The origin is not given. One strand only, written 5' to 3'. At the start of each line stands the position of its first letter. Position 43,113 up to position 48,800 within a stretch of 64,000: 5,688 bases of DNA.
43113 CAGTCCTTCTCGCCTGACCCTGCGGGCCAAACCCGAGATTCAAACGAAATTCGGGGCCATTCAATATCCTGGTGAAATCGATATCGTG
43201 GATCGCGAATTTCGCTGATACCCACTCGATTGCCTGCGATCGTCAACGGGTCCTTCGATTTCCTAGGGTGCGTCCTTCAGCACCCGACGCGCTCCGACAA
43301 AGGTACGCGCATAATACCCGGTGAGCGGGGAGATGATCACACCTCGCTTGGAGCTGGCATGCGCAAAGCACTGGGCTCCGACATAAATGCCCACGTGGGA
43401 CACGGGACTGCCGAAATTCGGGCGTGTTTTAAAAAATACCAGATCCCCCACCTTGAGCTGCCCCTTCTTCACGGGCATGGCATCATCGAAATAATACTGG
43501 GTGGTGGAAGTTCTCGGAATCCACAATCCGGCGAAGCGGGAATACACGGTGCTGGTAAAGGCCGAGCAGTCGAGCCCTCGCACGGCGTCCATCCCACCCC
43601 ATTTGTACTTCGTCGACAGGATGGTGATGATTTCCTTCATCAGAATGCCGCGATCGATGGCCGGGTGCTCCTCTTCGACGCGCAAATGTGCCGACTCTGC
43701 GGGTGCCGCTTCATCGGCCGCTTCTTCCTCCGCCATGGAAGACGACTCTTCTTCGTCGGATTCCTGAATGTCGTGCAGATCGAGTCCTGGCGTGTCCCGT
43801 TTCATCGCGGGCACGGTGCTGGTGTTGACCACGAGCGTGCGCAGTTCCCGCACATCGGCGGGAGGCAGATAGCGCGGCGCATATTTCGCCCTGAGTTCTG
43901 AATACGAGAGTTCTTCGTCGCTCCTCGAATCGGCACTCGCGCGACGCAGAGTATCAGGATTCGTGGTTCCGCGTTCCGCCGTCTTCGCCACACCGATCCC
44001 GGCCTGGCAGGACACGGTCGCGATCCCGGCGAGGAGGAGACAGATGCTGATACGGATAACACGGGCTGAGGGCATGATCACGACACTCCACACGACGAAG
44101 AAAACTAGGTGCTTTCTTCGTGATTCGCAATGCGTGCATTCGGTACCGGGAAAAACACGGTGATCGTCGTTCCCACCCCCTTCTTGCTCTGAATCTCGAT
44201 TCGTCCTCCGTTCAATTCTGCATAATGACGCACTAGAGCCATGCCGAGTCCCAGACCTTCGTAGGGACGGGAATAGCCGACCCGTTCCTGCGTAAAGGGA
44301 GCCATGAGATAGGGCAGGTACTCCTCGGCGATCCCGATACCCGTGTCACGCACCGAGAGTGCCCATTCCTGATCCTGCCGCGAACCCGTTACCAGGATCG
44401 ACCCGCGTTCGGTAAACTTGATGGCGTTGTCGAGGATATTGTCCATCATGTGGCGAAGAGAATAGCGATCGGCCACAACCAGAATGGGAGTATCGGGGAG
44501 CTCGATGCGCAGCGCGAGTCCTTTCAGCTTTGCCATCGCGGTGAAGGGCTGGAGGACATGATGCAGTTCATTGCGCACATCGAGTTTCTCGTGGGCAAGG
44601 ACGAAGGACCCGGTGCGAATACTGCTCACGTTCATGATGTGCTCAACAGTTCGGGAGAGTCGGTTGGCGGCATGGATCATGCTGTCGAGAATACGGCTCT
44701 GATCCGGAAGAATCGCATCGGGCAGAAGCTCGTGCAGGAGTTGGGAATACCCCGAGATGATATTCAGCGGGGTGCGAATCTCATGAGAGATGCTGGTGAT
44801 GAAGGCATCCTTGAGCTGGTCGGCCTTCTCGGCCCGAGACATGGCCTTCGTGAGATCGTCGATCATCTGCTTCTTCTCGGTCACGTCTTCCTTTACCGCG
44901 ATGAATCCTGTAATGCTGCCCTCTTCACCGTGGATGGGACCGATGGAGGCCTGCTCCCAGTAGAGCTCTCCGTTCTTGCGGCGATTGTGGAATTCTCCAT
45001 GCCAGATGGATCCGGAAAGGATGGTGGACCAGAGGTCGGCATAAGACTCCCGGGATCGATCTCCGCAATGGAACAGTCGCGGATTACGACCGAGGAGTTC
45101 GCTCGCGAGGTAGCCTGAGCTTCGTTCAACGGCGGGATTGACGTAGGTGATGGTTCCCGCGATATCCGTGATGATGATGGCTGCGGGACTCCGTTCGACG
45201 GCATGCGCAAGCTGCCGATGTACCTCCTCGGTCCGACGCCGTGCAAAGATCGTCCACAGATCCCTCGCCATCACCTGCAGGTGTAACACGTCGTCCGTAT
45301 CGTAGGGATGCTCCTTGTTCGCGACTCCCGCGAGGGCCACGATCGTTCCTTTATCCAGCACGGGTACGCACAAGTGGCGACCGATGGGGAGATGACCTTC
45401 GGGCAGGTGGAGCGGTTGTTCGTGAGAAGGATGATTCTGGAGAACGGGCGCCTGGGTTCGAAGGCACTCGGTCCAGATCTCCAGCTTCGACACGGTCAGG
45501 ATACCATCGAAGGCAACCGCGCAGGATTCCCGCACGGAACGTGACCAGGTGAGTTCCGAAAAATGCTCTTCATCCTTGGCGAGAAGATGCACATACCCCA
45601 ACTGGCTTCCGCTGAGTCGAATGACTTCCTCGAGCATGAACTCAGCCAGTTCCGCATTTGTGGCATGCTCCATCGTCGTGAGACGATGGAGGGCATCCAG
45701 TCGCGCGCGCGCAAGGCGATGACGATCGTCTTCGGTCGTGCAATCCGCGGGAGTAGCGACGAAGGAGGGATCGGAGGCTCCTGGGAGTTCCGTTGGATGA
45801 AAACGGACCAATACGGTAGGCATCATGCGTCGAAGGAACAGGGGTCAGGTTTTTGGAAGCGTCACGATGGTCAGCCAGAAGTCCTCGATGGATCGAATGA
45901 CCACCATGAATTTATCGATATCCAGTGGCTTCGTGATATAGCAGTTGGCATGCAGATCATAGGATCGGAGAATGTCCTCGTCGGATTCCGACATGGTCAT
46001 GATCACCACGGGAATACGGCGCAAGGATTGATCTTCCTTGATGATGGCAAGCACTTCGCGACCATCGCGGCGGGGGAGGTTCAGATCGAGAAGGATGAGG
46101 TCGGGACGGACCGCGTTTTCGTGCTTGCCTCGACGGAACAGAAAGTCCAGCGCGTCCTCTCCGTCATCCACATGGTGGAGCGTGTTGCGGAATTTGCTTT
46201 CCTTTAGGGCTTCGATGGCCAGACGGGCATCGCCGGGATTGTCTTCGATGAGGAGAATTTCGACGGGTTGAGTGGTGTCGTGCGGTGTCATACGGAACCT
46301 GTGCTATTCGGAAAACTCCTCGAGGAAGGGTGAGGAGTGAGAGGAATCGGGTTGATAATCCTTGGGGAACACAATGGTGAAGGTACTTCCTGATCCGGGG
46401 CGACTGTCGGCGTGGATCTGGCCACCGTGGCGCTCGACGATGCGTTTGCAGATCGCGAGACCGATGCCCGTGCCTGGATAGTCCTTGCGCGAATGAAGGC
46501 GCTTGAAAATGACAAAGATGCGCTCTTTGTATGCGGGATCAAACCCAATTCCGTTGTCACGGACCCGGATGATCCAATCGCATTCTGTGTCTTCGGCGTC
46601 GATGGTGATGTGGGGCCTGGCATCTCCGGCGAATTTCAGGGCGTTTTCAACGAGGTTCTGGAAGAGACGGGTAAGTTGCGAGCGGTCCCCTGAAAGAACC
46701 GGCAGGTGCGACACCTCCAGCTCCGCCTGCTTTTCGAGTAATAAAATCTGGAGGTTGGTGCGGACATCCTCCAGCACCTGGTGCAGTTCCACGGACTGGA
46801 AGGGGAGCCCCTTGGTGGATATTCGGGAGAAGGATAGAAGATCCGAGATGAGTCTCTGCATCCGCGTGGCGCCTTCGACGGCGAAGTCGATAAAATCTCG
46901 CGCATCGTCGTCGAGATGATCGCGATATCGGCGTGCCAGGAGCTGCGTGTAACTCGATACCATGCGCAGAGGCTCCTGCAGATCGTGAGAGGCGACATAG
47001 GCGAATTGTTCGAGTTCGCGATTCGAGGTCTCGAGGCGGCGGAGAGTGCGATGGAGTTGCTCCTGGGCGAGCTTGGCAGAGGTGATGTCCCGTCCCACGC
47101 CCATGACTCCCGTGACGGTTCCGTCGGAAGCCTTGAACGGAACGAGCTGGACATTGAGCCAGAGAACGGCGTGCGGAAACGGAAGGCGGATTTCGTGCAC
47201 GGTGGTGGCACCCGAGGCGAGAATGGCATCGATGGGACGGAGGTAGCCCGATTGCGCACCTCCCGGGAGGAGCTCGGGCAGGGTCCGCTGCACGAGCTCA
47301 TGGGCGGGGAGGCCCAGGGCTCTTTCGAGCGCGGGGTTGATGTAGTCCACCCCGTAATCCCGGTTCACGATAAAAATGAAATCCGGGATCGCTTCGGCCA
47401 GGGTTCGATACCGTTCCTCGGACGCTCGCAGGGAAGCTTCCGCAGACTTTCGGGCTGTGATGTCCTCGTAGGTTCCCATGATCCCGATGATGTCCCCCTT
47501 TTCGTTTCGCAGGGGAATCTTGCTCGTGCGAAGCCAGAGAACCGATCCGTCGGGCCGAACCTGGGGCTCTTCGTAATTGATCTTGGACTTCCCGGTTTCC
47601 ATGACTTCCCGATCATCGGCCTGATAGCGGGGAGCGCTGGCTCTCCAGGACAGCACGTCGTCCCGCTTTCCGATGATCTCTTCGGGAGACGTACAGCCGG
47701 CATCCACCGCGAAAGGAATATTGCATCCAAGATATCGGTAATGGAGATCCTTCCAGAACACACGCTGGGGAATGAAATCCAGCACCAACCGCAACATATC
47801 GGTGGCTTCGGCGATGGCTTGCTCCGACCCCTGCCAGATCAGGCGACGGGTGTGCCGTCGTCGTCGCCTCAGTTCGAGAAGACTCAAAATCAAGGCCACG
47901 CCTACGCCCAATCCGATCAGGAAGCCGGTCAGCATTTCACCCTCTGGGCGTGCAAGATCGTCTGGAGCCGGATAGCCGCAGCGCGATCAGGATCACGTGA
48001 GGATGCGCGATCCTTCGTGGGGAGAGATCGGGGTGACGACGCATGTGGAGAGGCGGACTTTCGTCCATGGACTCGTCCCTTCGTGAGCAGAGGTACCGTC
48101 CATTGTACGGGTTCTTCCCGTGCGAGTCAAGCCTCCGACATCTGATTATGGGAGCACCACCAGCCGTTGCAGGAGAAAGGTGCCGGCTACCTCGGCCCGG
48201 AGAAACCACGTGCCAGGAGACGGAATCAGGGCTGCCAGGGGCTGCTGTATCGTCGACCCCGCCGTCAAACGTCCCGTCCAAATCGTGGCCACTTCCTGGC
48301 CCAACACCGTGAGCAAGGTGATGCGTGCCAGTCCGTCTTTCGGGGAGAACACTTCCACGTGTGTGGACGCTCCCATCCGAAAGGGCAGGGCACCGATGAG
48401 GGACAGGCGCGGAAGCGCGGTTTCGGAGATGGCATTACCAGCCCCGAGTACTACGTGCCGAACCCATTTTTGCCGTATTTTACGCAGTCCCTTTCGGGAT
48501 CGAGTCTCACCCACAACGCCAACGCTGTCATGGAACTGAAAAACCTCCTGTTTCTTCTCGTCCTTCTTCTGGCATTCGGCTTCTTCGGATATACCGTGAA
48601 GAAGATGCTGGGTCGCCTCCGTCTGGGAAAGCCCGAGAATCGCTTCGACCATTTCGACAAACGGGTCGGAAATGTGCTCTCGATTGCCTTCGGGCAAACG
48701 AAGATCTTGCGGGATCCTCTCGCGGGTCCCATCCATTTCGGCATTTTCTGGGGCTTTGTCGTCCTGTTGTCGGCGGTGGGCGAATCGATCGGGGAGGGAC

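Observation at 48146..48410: Orphan T9SS C-terminal-domain gene fragment upstream of the Fe-S oxidoreductase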

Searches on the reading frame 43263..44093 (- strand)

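Call 49: search_protein_families(library=pfam, proteins=[window:43263-44093:-], max_evalue=0.0001)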
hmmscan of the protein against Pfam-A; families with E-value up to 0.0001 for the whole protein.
window:43263-44093:- (276 aa): 1 family
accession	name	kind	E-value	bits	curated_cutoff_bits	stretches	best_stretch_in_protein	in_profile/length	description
PF00877.26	NLPC_P60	-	3.7e-24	85.2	23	1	161-270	2-105/105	NlpC/P60 family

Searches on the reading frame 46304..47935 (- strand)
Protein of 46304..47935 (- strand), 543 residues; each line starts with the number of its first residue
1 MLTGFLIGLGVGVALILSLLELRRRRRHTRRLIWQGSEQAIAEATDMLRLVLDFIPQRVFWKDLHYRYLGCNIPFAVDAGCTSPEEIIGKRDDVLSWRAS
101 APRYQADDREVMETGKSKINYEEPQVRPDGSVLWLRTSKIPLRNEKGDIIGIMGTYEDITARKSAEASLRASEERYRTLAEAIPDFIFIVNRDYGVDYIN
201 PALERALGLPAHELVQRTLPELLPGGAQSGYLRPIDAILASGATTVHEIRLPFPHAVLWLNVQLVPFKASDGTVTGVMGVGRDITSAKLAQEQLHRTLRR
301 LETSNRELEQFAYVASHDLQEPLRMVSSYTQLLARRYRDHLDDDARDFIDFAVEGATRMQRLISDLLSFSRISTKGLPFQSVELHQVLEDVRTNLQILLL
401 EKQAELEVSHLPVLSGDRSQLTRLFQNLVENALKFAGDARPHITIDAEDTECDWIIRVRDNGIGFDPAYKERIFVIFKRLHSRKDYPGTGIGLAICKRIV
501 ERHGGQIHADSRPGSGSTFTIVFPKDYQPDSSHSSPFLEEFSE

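Call 33: find_related_loci(query=window:46304-47935:-, collection=metagenome_contigs, flank=10000)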
Query window:46304-47935:- (543 aa) in metagenome_contigs; peptide patterns used: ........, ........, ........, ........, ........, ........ (x = any residue, [..] = any of these).
186 stretches matched a pattern; 90 encode a relative of the query (tblastn E <= 1e-3); the best 80 are kept; 80 distinct loci.
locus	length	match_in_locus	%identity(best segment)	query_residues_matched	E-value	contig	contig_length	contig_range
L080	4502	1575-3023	47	37-524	6e-142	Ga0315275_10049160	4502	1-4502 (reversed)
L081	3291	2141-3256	44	37-525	2e-96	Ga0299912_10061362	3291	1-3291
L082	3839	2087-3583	39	35-519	2e-92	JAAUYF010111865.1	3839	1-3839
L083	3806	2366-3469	44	158-524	9e-85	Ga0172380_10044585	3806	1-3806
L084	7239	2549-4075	35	37-535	4e-75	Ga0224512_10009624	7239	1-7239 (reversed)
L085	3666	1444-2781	33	107-525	3e-73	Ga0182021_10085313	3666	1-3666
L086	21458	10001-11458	35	47-525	2e-72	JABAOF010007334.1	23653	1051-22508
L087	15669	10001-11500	35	38-525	1e-71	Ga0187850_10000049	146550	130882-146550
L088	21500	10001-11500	35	38-525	1e-71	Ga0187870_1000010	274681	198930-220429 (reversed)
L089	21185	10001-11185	36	160-525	4e-71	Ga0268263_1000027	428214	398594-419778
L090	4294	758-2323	32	37-542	3e-70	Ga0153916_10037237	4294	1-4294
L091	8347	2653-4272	32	9-542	5e-69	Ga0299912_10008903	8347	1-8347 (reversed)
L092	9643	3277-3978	48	292-524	9e-67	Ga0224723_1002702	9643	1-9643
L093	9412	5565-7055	34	43-525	2e-66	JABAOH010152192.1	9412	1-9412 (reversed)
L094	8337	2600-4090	34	43-525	3e-66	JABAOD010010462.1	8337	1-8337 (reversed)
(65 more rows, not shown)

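Call 49: search_protein_families(library=pfam, proteins=[window:46304-47935:-], max_evalue=0.0001)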
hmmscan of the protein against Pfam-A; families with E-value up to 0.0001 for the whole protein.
window:46304-47935:- (543 aa): 7 families
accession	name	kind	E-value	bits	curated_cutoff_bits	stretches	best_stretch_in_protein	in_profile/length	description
PF08448.16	PAS_4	-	6.6e-36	123.3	23.1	2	181-287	2-108/110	PAS fold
PF02518.31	HATPase_c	-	2.8e-28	99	26.4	1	416-525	1-109/111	Histidine kinase-, DNA gyrase B-, and HSP90-like ATPase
PF13426.13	PAS_9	-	2.2e-19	70.1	27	2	67-161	12-103/103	PAS domain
PF00989.32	PAS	-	7.7e-19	68.2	22.6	1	174-284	1-113/113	PAS fold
PF00512.31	HisKA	-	1.8e-12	47.6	26.9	1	308-373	2-64/66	His Kinase A (phospho-acceptor) domain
PF08447.18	PAS_3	-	1.5e-06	28.8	25.6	0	84-155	16-88/89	PAS fold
PF13188.13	PAS_8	-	3.1e-06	27.3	21.8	1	174-224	1-52/65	PAS domain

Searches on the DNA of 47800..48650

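Call 40: search_rna_families(source=window, start=47800, end=48650, threshold=evalue, max_evalue=1)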
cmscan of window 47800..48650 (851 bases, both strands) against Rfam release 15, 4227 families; matches with E-value up to 1: 0.
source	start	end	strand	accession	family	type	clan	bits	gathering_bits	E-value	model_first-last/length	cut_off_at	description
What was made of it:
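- Tried and rejected: Rfam scan of 47800-48650: none (call 40).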
